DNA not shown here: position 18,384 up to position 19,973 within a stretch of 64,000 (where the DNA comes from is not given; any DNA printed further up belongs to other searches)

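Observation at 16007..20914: Translationally coupled Ldh2 / DUF3500 / amidase / cyclic-amidohydrolase operon: candidate uncharacterised amide or ureide catabolic pathway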

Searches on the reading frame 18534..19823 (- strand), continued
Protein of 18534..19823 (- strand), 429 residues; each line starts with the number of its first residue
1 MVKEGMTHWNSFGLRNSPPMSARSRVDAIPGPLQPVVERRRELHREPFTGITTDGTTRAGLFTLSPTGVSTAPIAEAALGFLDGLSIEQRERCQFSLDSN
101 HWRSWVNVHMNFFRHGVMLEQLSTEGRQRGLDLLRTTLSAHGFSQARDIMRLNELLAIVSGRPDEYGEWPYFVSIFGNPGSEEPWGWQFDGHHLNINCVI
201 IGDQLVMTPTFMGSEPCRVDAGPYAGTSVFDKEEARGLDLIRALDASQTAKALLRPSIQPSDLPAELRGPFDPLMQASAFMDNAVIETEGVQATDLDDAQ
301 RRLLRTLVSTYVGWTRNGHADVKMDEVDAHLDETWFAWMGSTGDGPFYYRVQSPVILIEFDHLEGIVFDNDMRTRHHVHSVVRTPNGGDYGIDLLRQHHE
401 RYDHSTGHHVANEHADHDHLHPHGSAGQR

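Call 24: search_protein_families(library=pfam, proteins=[L055:15706-16650:-, L079:992-1969:+, L036:5467-6900:-, L041:11435-12238:+, L033:7229-8827:+, L001:7131-8330:+, L027:16127-17224:-, L026:11257-12144:+, L047:7735-9987:+, L011:8821-9936:-], max_evalue=0.0001)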
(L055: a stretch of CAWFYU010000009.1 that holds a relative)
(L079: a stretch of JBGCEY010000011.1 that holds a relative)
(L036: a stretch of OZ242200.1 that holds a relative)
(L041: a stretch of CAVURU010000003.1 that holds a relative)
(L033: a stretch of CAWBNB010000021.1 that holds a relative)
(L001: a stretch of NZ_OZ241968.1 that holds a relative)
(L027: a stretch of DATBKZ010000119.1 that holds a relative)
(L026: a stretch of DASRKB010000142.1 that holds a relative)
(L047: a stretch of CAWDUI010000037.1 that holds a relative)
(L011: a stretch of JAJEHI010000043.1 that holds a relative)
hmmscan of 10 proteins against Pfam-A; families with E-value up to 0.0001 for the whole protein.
L055:15706-16650:- (314 aa): 1 family
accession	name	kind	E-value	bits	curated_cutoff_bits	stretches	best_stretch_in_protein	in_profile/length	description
PF00296.26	Bac_luciferase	-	6.4e-43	147.7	27.9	1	20-248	20-224/314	Luciferase-like monooxygenase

L079:992-1969:+ (325 aa): 0 families

L036:5467-6900:- (477 aa): 1 family
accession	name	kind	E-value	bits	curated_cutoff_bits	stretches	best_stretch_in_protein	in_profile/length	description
PF02653.21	BPD_transp_2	-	1.1e-43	149.8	26.8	1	204-460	5-268/269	Branched-chain amino acid transport system / permease component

L041:11435-12238:+ (267 aa): 2 families
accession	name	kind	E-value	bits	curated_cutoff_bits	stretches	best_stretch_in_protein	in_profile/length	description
PF00378.25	ECH_1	-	9.1e-46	156.7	27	1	14-265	6-249/251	Enoyl-CoA hydratase/isomerase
PF16113.10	ECH_2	-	7.4e-29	101.7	27.2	1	15-195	2-177/335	Enoyl-CoA hydratase/isomerase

L033:7229-8827:+ (532 aa): 2 families
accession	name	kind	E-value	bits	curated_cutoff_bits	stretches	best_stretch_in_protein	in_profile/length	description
PF00501.34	AMP-binding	-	1e-66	225.8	29.9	1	9-384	1-384/384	AMP-binding enzyme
PF13193.12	AMP-binding_C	-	2.6e-10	41.5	24.5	1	435-505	1-72/76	AMP-binding enzyme C-terminal domain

L001:7131-8330:+ (399 aa): 2 families
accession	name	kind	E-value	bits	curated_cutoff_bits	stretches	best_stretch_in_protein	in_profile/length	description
PF08028.16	Acyl-CoA_dh_2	-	1.6e-27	96.9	22.7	1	247-377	3-133/134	Acyl-CoA dehydrogenase, C-terminal domain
PF00441.29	Acyl-CoA_dh_1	-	1.9e-07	31.8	22.4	1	246-369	17-130/150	Acyl-CoA dehydrogenase, C-terminal domain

L027:16127-17224:- (365 aa): 1 family
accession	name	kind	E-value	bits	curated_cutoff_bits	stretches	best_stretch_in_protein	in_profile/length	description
PF03401.19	TctC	-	3.4e-08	33.8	27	1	71-318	16-237/274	Tripartite tricarboxylate transporter family receptor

L026:11257-12144:+ (295 aa): 4 families
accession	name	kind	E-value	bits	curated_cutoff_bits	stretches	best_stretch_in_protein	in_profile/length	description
PF00561.26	Abhydrolase_1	-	9.3e-30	104.5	25.8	1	20-281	1-245/245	alpha/beta hydrolase fold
PF12697.13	Abhydrolase_6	-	1.5e-22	81.8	26.3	1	22-287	1-217/217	Alpha/beta hydrolase family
PF12146.15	Hydrolase_4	-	1.4e-16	61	27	1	22-128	7-115/239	Serine aminopeptidase, S33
PF06821.19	Ser_hydrolase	-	6.9e-05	23.3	22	0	78-143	44-111/172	Serine hydrolase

L047:7735-9987:+ (750 aa): 2 families
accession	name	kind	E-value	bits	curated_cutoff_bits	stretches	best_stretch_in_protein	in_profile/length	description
PF07478.18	Dala_Dala_lig_C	-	1.1e-42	146.3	24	1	517-671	2-159/204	D-ala D-ala ligase C-terminus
PF01820.27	Dala_Dala_lig_N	-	2.8e-29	102.5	34.6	1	385-499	1-121/121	D-ala D-ala ligase N-terminus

L011:8821-9936:- (371 aa): 2 families
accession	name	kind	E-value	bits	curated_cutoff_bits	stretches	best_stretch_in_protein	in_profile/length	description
PF02558.23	ApbA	-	4.5e-25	88.5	22.2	1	35-183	1-146/150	Ketopantoate reductase PanE/ApbA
PF08546.17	ApbA_C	-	4.7e-13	50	22.7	1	213-352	1-125/125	Ketopantoate reductase PanE/ApbA C terminal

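Call 25: search_solved_structures(query=A1, max_evalue=1)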
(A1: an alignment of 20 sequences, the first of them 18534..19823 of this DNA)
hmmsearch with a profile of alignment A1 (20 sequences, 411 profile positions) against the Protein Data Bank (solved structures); distinct sequences matched with E-value up to 1: 1.
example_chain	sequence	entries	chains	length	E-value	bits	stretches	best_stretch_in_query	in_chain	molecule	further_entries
9x86_A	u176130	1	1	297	4.7e-38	134.2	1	69-382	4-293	Amc20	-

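Call 28: search_solved_structures(query=window:18534-19823:-, max_evalue=1, show_alignments=1)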
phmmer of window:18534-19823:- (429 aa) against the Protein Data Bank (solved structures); distinct sequences matched with E-value up to 1: 1.
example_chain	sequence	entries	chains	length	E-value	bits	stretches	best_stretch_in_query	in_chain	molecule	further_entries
9x86_A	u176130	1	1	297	1.3e-28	103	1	104-386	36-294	Amc20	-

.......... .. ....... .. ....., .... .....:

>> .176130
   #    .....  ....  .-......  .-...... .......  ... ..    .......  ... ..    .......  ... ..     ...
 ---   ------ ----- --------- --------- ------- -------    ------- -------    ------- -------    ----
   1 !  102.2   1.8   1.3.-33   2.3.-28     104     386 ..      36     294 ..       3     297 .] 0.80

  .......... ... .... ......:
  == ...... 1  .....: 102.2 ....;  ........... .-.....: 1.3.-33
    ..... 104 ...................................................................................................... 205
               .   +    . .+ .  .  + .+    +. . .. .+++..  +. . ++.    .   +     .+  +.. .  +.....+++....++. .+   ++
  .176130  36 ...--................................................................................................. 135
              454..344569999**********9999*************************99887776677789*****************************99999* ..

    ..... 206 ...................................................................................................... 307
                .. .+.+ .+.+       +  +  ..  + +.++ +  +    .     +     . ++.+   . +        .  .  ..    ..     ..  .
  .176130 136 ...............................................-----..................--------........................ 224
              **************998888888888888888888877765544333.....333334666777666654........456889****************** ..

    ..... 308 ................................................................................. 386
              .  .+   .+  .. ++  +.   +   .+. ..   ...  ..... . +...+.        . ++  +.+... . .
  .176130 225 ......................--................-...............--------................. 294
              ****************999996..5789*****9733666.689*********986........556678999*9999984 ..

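Call 34: predict_structure(alignment_id=A1)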
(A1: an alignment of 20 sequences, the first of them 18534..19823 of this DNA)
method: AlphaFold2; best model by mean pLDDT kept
length: 429 residues; sequences in the alignment: 20
mean_pLDDT: 76.1   pTM: 0.79
mean pLDDT of the five models: 76.1, 71.2, 71.1, 69.1, 53.8
residues with pLDDT >= 90: 98; 70-90: 210; 50-70: 82; < 50: 39
segments of 3 or more residues with pLDDT < 50: 1-15, 368-374, 417-429
pLDDT, mean of each block of 10 residues (from residue 1): 36 49 73 80 78 69 70 93 96 89 69 83 92 89 87 72 59 91 87 83 72 79 83 92 95 83 71 70 80 97 93 75 82 92 85 85 61 59 59 72 58 51 34
secondary structure, 60 per line:
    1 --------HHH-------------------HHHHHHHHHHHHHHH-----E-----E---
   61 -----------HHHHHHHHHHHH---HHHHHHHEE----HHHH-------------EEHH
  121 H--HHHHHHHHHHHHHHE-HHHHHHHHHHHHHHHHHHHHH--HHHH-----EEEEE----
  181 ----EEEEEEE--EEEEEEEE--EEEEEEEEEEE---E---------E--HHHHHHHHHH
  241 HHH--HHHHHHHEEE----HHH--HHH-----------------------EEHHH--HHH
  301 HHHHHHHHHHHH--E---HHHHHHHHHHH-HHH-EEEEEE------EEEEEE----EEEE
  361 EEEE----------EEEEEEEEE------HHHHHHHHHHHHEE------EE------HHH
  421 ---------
elements in order: H31-45 H72-83 H87-93 H100-103 H124-137 H140-160 H163-166 E172-176 E185-191 E194-201 E204-214 H231-243 H246-252 E253-255 H298-312 H319-329 E335-340 E347-352 E357-364 E375-383 H390-401

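Call 37: fold_search(model_id=the predicted structure, library=pdb)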
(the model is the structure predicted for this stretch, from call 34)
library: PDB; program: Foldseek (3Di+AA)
matches with E <= 10: 256; with E <= 0.001: 1
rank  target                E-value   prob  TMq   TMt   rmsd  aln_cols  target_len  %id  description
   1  9x86                  6.7e-19  1.00  0.53  0.86   3.9       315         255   26  Crystal Structure of dehydratase ApmL in Amipurimycin biosynthesis (released 2026-04-08)
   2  4w4l_C                2.1e-01  0.04  0.10  0.14  18.2       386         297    8  Crystal structure of EspG5 in complex with PE25 and PPE41 from the ESX-5 type VII secretion system of M. tuberculosis (released 2014-10-01)
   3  6vj5_C                5.1e-01  0.02  0.09  0.12  18.1       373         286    8  Structure of PE25-PPE41(A124L) in complex with EspG5 chaperone from the type VII (ESX-5) secretion system (released 2021-01-27)
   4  8v83_Z                5.4e-01  0.02  0.08  0.11  21.3       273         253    9  60S ribosome biogenesis intermediate (Dbp10 pre-catalytic structure - Overall map) (released 2024-05-01)
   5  8fkp_NN               6.7e-01  0.02  0.09  0.13  21.0       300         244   10  Human nucleolar pre-60S ribosomal subunit (State A1) (released 2023-07-12)
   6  7s65_B                7.5e-01  0.01  0.10  0.09  23.3       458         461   10  Compressed conformation of nighttime state KaiC (released 2021-09-22)
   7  9i2b_D                1.0e+00  0.02  0.09  0.12  20.6       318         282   10  SPIN90-Arp2/3 nucleated bidirectional actin filaments (released 2025-09-03)
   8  4nbq_A                1.3e+00  0.01  0.09  0.06  22.6       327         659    9  Structure of the polynucleotide phosphorylase (CBU_0852) from Coxiella burnetii (released 2015-06-17)
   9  8uxw_D                1.4e+00  0.01  0.08  0.10  19.9       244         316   13  Arp2/3 branch junction complex, ADP state (released 2024-01-31)
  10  7znk_E                1.4e+00  0.01  0.08  0.07  22.8       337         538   10  Structure of an endogenous human TREX complex bound to mRNA (released 2023-05-03)
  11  4yds                  1.5e+00  0.03  0.06  0.11  12.9        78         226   12  FlaH from Sulfolobus acidocaldarius with ATP and Mg-Ion (released 2015-11-11)
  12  1tyq_D                1.5e+00  0.02  0.10  0.15  20.1       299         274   10  Crystal structure of Arp2/3 complex with bound ATP and calcium (released 2004-11-09)
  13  5ft0_A                1.5e+00  0.02  0.11  0.16  20.1       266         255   10  Crystal structure of gp37(Dip) from bacteriophage phiKZ (released 2016-08-03)
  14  5xfs_C                1.6e+00  0.01  0.07  0.09  17.6       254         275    8  Crystal structure of PE8-PPE15 in complex with EspG5 from M. tuberculosis (released 2017-08-30)
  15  7ui9_a                1.7e+00  0.01  0.09  0.10  19.7       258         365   12  Core Mediator-PICearly (Copy A) (released 2023-02-15)
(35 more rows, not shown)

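Call 50: find_encoding_contigs(protein=P0002, flank=6000, max_places=2)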
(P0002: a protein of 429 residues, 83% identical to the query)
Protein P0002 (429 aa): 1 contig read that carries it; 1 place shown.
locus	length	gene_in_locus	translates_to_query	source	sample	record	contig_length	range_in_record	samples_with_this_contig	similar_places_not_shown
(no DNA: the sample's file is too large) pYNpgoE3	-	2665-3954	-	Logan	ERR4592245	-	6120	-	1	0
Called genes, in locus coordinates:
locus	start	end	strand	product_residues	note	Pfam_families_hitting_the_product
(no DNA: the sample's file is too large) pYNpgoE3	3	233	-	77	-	?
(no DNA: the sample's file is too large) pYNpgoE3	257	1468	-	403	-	PF03193:RsgA_GTPase, PF00005:ABC_tran, PF01926:MMR_HSR1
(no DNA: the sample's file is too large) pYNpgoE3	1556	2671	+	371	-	PF02615:Ldh_2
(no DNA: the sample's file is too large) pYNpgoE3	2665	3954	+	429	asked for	PF12006:DUF3500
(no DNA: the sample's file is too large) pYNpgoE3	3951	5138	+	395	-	PF01425:Amidase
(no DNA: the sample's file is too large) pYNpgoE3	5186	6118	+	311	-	?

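Call 54: search_protein_families(library=pfam, alignment_id=A2, max_evalue=0.00001)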
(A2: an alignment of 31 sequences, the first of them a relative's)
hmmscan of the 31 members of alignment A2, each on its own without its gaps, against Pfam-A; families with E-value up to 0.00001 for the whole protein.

A. member 1, L004:11246-13735:+ (829 aa): 1 family
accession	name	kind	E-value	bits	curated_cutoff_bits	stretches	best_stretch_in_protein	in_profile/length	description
PF02515.22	CoA_transf_3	-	1.5e-160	534.8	23.3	2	400-778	1-350/366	CoA-transferase family III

B. families by the number of members that match (of 31 scanned): 35 families (the first 25 are shown)
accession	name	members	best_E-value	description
PF00296.26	Bac_luciferase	4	7e-50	Luciferase-like monooxygenase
PF07478.18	Dala_Dala_lig_C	3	4.7e-67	D-ala D-ala ligase C-terminus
PF01820.27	Dala_Dala_lig_N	3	2.9e-30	D-ala D-ala ligase N-terminus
PF12973.13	Cupin_7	2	3.8e-38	ChrR Cupin-like domain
PF00561.26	Abhydrolase_1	2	9.3e-30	alpha/beta hydrolase fold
PF12697.13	Abhydrolase_6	2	1.5e-22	Alpha/beta hydrolase family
PF03171.26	2OG-FeII_Oxy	2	1.2e-21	2OG-Fe(II) oxygenase superfamily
PF08028.16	Acyl-CoA_dh_2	2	3e-20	Acyl-CoA dehydrogenase, C-terminal domain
PF01243.27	PNPOx_N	2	1.2e-19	Pyridoxamine 5'-phosphate oxidase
PF12146.15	Hydrolase_4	2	1.3e-16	Serine aminopeptidase, S33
PF14226.12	DIOX_N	2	2.9e-15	non-haem dioxygenase in morphine synthesis N-terminal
PF13450.12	NAD_binding_8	2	1.3e-12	NAD(P)-binding Rossmann-like domain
PF07992.20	Pyr_redox_2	2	5.5e-12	Pyridine nucleotide-disulphide oxidoreductase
PF01266.30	DAO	2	2.1e-07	FAD dependent oxidoreductase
PF02222.28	ATP-grasp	2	4.6e-06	ATP-grasp domain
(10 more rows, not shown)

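Call 77: search_protein_representatives(protein=window:18534-19823:-)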
Query: 429 residues. Proteins with E-value up to 0.001 (for the whole library): 4756; up to 1e-10: 2677; up to 1e-30: 508. The best 150 are listed.
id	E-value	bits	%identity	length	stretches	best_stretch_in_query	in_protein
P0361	3.9e-144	497.0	55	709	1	5-409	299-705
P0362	4.8e-115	401.1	47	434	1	11-425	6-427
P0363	2.4e-113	395.5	52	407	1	21-412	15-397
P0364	1.7e-110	386.1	49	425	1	45-400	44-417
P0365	6.7e-105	367.7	48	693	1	25-401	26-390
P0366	1.2e-97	343.8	45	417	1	45-410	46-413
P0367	2.5e-96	339.4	50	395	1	43-408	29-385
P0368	2.1e-90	319.9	48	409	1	45-403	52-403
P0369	2.2e-90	319.8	44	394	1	37-403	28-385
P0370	5.7e-90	318.5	48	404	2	43-367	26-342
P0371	2.1e-89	316.6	63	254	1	6-224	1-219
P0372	4.9e-89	315.4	44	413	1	37-400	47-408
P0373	1.5e-88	313.8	45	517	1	39-402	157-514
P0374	3.8e-88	312.5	58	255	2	114-251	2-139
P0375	8.3e-88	311.3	45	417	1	39-408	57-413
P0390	4.4e-82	292.5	42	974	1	46-398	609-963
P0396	1.6e-79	284.0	47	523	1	46-398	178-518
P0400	1.3e-77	277.8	44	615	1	46-407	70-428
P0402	6.3e-77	275.5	42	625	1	45-399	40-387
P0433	4.6e-64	233.1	42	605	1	46-399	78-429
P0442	1.1e-59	218.7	35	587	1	45-401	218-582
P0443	2.2e-59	217.7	36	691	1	30-398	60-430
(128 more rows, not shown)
